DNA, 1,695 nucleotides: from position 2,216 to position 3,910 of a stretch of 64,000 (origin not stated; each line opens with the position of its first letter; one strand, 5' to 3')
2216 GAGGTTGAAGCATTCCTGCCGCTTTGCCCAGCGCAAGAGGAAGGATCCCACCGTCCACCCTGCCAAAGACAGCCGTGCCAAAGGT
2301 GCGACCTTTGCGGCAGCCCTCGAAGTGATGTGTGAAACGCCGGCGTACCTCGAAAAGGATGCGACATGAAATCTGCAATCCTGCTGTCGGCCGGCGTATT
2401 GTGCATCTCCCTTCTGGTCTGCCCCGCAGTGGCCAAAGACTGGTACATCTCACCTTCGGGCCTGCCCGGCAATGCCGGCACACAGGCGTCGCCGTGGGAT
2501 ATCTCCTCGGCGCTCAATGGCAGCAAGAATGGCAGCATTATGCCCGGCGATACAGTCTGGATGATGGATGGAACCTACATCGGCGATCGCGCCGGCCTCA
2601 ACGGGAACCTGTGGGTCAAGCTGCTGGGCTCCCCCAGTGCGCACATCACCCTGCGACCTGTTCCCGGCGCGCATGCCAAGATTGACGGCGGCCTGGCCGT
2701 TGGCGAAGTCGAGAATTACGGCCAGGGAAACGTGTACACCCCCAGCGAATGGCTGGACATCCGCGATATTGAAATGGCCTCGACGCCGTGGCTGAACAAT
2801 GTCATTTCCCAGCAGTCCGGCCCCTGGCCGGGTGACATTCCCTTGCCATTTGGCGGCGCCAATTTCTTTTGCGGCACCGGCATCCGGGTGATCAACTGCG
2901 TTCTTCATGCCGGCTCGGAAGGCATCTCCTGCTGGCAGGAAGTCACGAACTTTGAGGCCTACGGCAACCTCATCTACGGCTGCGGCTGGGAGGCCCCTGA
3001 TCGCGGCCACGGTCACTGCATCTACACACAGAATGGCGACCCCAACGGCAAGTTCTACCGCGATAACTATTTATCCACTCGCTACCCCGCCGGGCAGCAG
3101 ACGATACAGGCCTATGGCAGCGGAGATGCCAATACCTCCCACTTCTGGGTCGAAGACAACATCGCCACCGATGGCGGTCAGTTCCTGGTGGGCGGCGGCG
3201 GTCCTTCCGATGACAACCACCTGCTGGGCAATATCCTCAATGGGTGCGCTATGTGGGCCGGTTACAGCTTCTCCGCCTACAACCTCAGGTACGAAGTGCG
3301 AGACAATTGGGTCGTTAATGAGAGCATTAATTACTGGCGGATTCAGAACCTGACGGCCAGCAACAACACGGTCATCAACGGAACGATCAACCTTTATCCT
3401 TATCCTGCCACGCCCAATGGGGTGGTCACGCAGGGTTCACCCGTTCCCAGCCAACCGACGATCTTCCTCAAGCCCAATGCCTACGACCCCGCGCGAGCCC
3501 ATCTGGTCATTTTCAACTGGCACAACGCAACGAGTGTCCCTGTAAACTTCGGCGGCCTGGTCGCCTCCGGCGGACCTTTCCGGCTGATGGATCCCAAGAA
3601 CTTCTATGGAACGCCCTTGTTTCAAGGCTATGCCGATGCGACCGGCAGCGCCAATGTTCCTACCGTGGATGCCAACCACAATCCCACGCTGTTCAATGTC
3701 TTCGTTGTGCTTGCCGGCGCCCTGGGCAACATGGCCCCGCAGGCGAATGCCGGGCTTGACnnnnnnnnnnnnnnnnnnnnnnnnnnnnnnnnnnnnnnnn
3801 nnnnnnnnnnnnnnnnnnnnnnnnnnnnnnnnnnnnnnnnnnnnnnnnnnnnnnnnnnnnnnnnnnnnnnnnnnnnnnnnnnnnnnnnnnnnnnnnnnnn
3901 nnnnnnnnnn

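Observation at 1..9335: Three consecutive dockerin-tailed giant secreted proteins sharing near-identical DNA modules (cellulosome-like component set in a non-clostridial context)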

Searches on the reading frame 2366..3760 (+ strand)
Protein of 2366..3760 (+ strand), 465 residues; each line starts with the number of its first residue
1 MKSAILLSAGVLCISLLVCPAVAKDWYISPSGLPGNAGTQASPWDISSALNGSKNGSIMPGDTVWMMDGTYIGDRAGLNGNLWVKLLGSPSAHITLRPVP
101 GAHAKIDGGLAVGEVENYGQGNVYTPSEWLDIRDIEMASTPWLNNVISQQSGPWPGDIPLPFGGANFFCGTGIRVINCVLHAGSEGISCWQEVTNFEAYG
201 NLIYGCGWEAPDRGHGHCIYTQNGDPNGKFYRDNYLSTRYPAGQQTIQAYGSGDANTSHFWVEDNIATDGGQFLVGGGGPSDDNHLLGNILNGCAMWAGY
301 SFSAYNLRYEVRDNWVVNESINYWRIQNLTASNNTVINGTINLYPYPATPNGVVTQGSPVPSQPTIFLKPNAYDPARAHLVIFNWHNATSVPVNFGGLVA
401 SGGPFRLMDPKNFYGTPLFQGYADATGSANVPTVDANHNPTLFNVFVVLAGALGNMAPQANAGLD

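Call 29: search_solved_structures(query=window:2366-3760:+, max_evalue=1)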
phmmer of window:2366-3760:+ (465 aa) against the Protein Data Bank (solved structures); distinct sequences matched with E-value up to 1: 0.

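Call 33: search_protein_families(library=pfam, proteins=[window:2366-3760:+], max_evalue=1)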
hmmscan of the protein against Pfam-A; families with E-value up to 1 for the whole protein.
window:2366-3760:+ (465 aa): 0 families

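Call 39: find_homologous_proteins(query=window:2366-3760:+, max_evalue=0.00001)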
Query window:2366-3760:+ (465 aa): 378 proteins with E <= 0.00001 among 8000 candidates; the best 120 are listed.
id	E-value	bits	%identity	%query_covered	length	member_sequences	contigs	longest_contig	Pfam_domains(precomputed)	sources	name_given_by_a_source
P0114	1.2e-144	501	51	100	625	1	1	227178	PF22352.3,PF22842.4,PF18911.7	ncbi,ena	-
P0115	8.0e-134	465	53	88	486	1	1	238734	-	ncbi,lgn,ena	-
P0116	1.6e-121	425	49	94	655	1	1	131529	PF00404.25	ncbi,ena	-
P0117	1.7e-120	421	46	97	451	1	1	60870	PF22842.4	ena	-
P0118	1.0e-113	399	52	83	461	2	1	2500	PF22352.3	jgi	jgi:hypothetical protein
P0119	2.7e-113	398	55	75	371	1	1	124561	-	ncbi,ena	-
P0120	7.3e-83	297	48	63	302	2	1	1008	-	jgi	jgi:hypothetical protein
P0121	4.8e-73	265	39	91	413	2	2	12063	PF22842.4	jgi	jgi:hypothetical protein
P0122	5.5e-73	265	40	93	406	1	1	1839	PF22842.4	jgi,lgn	-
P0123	7.1e-73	264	37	95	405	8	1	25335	PF22842.4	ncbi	-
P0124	2.0e-72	263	38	92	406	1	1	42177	PF22842.4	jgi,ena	-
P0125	2.0e-72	263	37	94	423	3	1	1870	PF22842.4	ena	-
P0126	2.3e-72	263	38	99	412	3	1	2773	PF22842.4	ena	-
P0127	3.2e-72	262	38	97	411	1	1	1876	PF22842.4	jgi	jgi:hypothetical protein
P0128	4.2e-72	262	37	95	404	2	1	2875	PF22842.4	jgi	jgi:hypothetical protein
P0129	4.8e-72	261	38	97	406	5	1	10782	PF22842.4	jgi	-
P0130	7.4e-72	261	38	96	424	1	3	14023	PF22842.4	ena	-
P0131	8.8e-72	261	40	86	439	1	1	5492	PF22842.4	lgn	-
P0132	1.3e-71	260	39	92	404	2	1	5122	PF22842.4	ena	-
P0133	2.5e-71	259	39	97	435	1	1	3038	PF22842.4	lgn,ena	-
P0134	2.8e-71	259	38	92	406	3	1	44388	PF22842.4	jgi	jgi:hypothetical protein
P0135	3.6e-71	259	37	96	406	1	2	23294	PF13229.13,PF22842.4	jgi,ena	-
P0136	4.6e-71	258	38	86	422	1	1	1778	PF22842.4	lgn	-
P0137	4.9e-71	258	38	91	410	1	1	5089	PF22842.4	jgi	jgi:hypothetical protein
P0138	5.6e-71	258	37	97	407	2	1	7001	PF22842.4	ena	-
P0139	5.9e-71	258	38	97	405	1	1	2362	PF22842.4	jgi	-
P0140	7.9e-71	257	38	90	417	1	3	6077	PF22842.4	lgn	-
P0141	1.4e-70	257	37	94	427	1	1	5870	PF22842.4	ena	-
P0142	1.6e-70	256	37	91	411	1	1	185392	PF13229.13,PF22842.4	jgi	jgi:hypothetical protein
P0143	2.4e-70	256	38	95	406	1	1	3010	PF22842.4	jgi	jgi:hypothetical protein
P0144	2.7e-70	256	39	95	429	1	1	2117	PF13229.13,PF22842.4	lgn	-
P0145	5.3e-70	255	38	97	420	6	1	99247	PF22842.4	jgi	jgi:hypothetical protein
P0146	5.9e-70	255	35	97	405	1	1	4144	PF22842.4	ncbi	-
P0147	7.4e-70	254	38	97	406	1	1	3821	PF22842.4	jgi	jgi:hypothetical protein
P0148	7.7e-70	254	38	92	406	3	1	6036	PF22842.4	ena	-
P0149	7.8e-70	254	37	95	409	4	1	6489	PF22842.4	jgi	-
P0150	9.0e-70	254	38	97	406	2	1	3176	PF22842.4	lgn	-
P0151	9.0e-70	254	37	97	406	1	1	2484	PF22842.4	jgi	-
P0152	9.4e-70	254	38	98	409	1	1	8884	PF22842.4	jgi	-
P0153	9.9e-70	254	38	92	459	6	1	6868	PF22842.4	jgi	-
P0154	1.0e-69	254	37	97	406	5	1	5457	PF22842.4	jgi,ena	-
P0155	1.2e-69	254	38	92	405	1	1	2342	PF22842.4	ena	-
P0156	1.4e-69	253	36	97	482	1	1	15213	PF19335.6,PF22842.4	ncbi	-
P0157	1.5e-69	253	38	97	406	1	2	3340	PF22842.4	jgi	jgi:hypothetical protein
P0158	1.8e-69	253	38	97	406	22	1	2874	PF13229.13,PF22842.4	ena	-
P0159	1.8e-69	253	38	92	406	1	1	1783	PF22842.4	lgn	-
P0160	2.1e-69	253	40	86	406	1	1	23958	PF22842.4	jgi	-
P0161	2.1e-69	253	36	92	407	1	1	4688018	PF22842.4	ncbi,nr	ncbi:MAG: right-handed parallel beta-helix repeat-containing protein [Phycisphaerales bacterium]|nr:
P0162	2.3e-69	253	37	86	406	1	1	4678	PF22842.4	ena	-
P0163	2.6e-69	252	38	95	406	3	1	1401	PF22842.4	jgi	jgi:hypothetical protein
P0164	2.7e-69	252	36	97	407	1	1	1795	PF22842.4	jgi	jgi:hypothetical protein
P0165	3.1e-69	252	37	94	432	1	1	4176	PF22842.4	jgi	-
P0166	4.0e-69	252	37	97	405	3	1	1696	PF22842.4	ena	-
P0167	4.0e-69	252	37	94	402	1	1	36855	PF13229.13,PF22842.4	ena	-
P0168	4.1e-69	252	38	86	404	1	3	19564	PF22842.4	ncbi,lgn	ncbi:MAG: right-handed parallel beta-helix repeat-containing protein [Sedimentisphaerales bacterium]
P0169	4.3e-69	252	39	92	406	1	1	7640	PF22842.4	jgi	jgi:hypothetical protein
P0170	4.3e-69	252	38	97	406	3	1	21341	PF22842.4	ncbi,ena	-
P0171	4.8e-69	252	37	92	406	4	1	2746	PF22842.4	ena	-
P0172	4.9e-69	252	39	93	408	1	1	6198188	PF22842.4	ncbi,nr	ncbi:MAG: right-handed parallel beta-helix repeat-containing protein [Phycisphaerales bacterium]|nr:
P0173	5.6e-69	251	37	88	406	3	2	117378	PF22842.4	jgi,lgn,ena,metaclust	metaclust:\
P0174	5.7e-69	251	36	97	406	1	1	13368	PF22842.4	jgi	jgi:hypothetical protein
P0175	6.4e-69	251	38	97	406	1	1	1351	PF22842.4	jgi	jgi:hypothetical protein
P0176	7.0e-69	251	37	94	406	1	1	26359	PF22842.4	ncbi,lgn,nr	ncbi:MAG: right-handed parallel beta-helix repeat-containing protein [Sedimentisphaerales bacterium]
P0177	7.9e-69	251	38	92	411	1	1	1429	PF22842.4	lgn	-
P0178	8.0e-69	251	39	85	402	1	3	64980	PF22842.4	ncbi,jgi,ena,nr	ncbi:MAG TPA: hypothetical protein VNE39_22980 [Planctomycetota bacterium]|nr:hypothetical protein [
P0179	8.0e-69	251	37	97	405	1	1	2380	PF22842.4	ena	-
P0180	8.1e-69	251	38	91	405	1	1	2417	PF22842.4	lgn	-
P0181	8.4e-69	251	36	97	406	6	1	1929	PF22842.4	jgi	jgi:hypothetical protein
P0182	8.5e-69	251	38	97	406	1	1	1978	PF22842.4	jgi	jgi:hypothetical protein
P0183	9.6e-69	251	37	89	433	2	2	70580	PF13229.13,PF22842.4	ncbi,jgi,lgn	-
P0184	9.8e-69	251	36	96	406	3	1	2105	PF22842.4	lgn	-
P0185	1.1e-68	250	36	97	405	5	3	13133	PF22842.4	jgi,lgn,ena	-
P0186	1.2e-68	250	37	91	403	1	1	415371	PF22842.4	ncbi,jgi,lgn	ncbi:MAG TPA: right-handed parallel beta-helix repeat-containing protein [Planctomycetota bacterium]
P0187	1.2e-68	250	37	97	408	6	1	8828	PF22842.4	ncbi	-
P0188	1.2e-68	250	37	91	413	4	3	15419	PF22842.4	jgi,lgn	jgi:hypothetical protein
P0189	1.3e-68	250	39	93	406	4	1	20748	PF22842.4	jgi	-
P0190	1.4e-68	250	36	94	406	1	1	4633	PF22842.4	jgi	jgi:hypothetical protein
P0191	1.6e-68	250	36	97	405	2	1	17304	PF22842.4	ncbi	-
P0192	1.6e-68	250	39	85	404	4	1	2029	PF13229.13,PF22842.4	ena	-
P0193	1.9e-68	250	38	97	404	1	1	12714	PF22842.4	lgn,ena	-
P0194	2.3e-68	249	38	97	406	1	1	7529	PF22842.4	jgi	jgi:hypothetical protein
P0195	2.9e-68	249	39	86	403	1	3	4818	PF22842.4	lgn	-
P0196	3.8e-68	249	38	91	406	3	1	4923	PF22842.4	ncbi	-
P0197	4.1e-68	249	39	85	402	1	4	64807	PF22842.4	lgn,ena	-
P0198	4.2e-68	248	36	86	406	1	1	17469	PF22842.4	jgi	jgi:hypothetical protein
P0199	4.2e-68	248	38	88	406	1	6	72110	PF13229.13,PF22842.4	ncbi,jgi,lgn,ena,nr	ncbi:MAG TPA: hypothetical protein PLE19_23375 [Planctomycetota bacterium]|nr:hypothetical protein [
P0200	4.2e-68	248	36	87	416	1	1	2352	PF13229.13,PF22842.4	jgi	-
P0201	4.7e-68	248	39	88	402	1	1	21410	PF22842.4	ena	-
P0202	4.8e-68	248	36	97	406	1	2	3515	PF22842.4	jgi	jgi:hypothetical protein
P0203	5.1e-68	248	37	96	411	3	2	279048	PF22842.4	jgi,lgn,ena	-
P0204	5.4e-68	248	37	91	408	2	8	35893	PF22842.4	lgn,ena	-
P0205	6.7e-68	248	36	94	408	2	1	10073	PF22842.4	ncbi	-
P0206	7.8e-68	248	36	94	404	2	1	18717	PF22842.4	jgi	jgi:hypothetical protein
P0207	8.1e-68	248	37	97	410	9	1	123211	PF22842.4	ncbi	-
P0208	8.4e-68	247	38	92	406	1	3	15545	PF13229.13,PF22842.4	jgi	-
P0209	9.0e-68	247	38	95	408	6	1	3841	PF22842.4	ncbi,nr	ncbi:MAG: hypothetical protein KAY65_16310 [Planctomycetes bacterium]|nr:hypothetical protein [Planc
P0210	9.1e-68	247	38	97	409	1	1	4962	PF22842.4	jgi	jgi:hypothetical protein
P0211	1.0e-67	247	36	96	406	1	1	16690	PF22842.4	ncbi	-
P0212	1.1e-67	247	37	94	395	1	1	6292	PF22842.4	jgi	jgi:hypothetical protein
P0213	1.1e-67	247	37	97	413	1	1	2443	PF22842.4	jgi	jgi:hypothetical protein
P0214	1.1e-67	247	37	91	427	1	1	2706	PF22842.4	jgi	jgi:hypothetical protein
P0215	1.2e-67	247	38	85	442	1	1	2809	PF13229.13,PF22842.4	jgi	jgi:hypothetical protein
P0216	1.3e-67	247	37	89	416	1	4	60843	PF13229.13,PF22842.4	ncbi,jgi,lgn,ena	-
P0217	1.4e-67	247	35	95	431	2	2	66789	PF22842.4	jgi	-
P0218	1.4e-67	247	37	94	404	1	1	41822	PF22842.4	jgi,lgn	jgi:hypothetical protein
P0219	1.4e-67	247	36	97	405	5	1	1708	PF22842.4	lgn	-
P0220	1.5e-67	247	36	95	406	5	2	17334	PF22842.4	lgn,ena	-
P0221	2.0e-67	246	36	97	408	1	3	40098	PF22842.4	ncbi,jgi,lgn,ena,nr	ncbi:MAG TPA: right-handed parallel beta-helix repeat-containing protein [Sedimentisphaerales bacter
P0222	2.2e-67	246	37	97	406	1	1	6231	PF22842.4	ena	-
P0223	2.2e-67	246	36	97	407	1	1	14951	PF22842.4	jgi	-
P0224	2.3e-67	246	36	90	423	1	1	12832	PF22842.4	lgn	-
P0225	2.7e-67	246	36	94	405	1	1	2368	PF22842.4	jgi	jgi:hypothetical protein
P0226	2.8e-67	246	37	97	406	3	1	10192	PF22842.4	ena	-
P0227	3.1e-67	246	37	97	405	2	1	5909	PF22842.4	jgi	jgi:hypothetical protein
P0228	3.7e-67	245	36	88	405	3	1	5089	PF22842.4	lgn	-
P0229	3.9e-67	245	37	92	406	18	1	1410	PF22842.4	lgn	-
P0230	3.9e-67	245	39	95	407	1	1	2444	PF22842.4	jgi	jgi:hypothetical protein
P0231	4.3e-67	245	37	95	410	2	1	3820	PF13229.13,PF22842.4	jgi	-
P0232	4.3e-67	245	37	96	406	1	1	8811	PF22842.4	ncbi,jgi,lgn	-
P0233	4.7e-67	245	37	97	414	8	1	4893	PF22842.4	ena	-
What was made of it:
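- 2438..3715 (+): g2 right-handed parallel beta-helix head, a probable glycan lyase or hydrolase. It belongs to a family of ~406-aa stand-alone proteins that is abundant in Phycisphaerae. 378 homologues, several named 'right-handed parallel beta-helix repeat-containing protein' (call 39).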

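Call 50: predict_structure(alignment_id=A4)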
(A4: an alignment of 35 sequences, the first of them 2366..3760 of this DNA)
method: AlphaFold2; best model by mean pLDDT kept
length: 465 residues; sequences in the alignment: 35
mean_pLDDT: 91.5   pTM: 0.90
mean pLDDT of the five models: 91.5, 91.1, 90.3, 90.2, 90.0
residues with pLDDT >= 90: 362; 70-90: 77; 50-70: 15; < 50: 11
segments of 3 or more residues with pLDDT < 50: 455-465
pLDDT, mean of each block of 10 residues (from residue 1): 80 72 91 95 95 80 97 79 94 96 94 83 91 97 95 92 94 98 96 96 97 96 91 97 93 83 97 92 97 97 91 98 96 98 88 95 97 96 96 95 96 94 97 92 97 53 36
secondary structure, 60 per line:
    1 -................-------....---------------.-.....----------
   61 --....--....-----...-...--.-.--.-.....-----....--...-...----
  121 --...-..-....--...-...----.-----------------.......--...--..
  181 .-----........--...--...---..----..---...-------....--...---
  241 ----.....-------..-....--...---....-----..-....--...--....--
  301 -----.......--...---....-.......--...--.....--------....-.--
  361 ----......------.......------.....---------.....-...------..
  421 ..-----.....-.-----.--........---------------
elements in order: H2-17 E25-28 H46-50 E63-66 E69-72 E82-84 E94-98 E104-107 E110-112 E114-116 E123-125 E130-133 E136-138 E165-171 E174-176 E179-181 E187-194 E197-199 E202-204 E219-221 E229-232 E235-237 E245-249 E260-263 E266-268 E272-275 E284-287 E290-292 E295-298 E306-312 E315-317 E321-324 E326-332 E335-337 E340-344 E353-356 E365-370 E377-383 E390-394 E404-408 E419-422 E428-432 E443-450
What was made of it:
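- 2438..3715 (+): AlphaFold model pLDDT 91.5 (call 50).
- On PL9 / Pel9A-like beta-helix (PF22842): Model pLDDT 91.5 (call 50).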

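Call 54: fold_search(model_id=the predicted structure, library=pdb)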
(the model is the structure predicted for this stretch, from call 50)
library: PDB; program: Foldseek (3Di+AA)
matches with E <= 10: 434; with E <= 0.001: 33
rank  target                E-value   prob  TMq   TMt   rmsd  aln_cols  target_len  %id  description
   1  6kqs_A                6.1e-08  1.00  0.34  0.27  11.5       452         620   14  Crystal Structure of GH136 lacto-N-biosidase from Eubacterium ramulus - selenomethionine derivative (released 2020-06-10)
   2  6kqt_A                2.0e-06  1.00  0.33  0.26  11.8       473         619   14  Crystal Structure of GH136 lacto-N-biosidase from Eubacterium ramulus - native protein (released 2020-06-10)
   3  5olr_A                5.9e-06  1.00  0.24  0.26  12.2       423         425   10  Rhamnogalacturonan lyase (released 2017-11-29)
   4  7v6i_A                6.4e-06  1.00  0.27  0.23  13.1       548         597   12  Crystal structure of lacto-N-biosidase BsaX from Bifidobacterium saguini, lacto-N-biose complex (released 2022-02-09)
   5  5olq_A                6.7e-06  1.00  0.37  0.39   9.0       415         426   13  Rhamnogalacturonan lyase (released 2017-11-29)
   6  5mqp_A                8.8e-06  1.00  0.41  0.32  14.3       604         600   11  Glycoside hydrolase BT_1002 (released 2017-04-05)
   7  5mqp_B                1.1e-05  1.00  0.34  0.27  15.2       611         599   11  Glycoside hydrolase BT_1002 (released 2017-04-05)
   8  5olq_C                1.1e-05  1.00  0.29  0.31  10.7       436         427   12  Rhamnogalacturonan lyase (released 2017-11-29)
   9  5mqp_C                1.2e-05  1.00  0.32  0.26  15.8       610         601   12  Glycoside hydrolase BT_1002 (released 2017-04-05)
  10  6qps_A                1.9e-05  1.00  0.32  0.34   9.5       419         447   15  Structural characterization of a mannuronic acid specific polysaccharide family 6 lyase enzyme from human gut microbio (released 2019-09-25)
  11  5olr_C                2.2e-05  1.00  0.28  0.30  12.2       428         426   12  Rhamnogalacturonan lyase (released 2017-11-29)
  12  7v6m_A                2.8e-05  1.00  0.29  0.25  13.1       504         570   11  Crystal structure of lacto-N-biosidase TnX from Tynzenella nexilis, lacto-N-biose complex (released 2022-02-09)
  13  5mqp_E                3.6e-05  1.00  0.32  0.26  16.0       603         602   11  Glycoside hydrolase BT_1002 (released 2017-04-05)
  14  6qps_B                4.0e-05  1.00  0.33  0.35  10.9       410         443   15  Structural characterization of a mannuronic acid specific polysaccharide family 6 lyase enzyme from human gut microbio (released 2019-09-25)
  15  5gqc_D                6.3e-05  1.00  0.30  0.25  12.2       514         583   10  Crystal structure of lacto-N-biosidase LnbX from Bifidobacterium longum subsp. longum, ligand-free form (released 2017-04-19)
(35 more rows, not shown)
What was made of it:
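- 2438..3715 (+): Foldseek top hits are GH136, PL9, GH138 and PL6 (call 54).
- Beta-helix: pLDDT 91.5, with nearest folds GH136, PL9, GH138 and PL6 (calls 50, 54).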

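Call 80: search_protein_families(library=ncbifam, proteins=[window:2366-3760:+], max_evalue=0.1)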
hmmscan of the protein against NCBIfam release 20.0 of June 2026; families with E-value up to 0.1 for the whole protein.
window:2366-3760:+ (465 aa): 2 families
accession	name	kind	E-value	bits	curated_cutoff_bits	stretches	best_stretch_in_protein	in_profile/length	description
NF041903.1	exo-PATE_PelX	equivalog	1.5e-05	23.6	1490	1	21-72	387-433/734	pectate disaccharide-lyase PelX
NF041899.1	pec_ly_PelN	equivalog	7.1e-05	21.8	740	1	15-72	17-70/437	pectate lyase PelN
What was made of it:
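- Closest known: Right-handed beta-helix carbohydrate-active enzymes. Same: The fold and the N-terminal cap motif (calls 54, 80).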
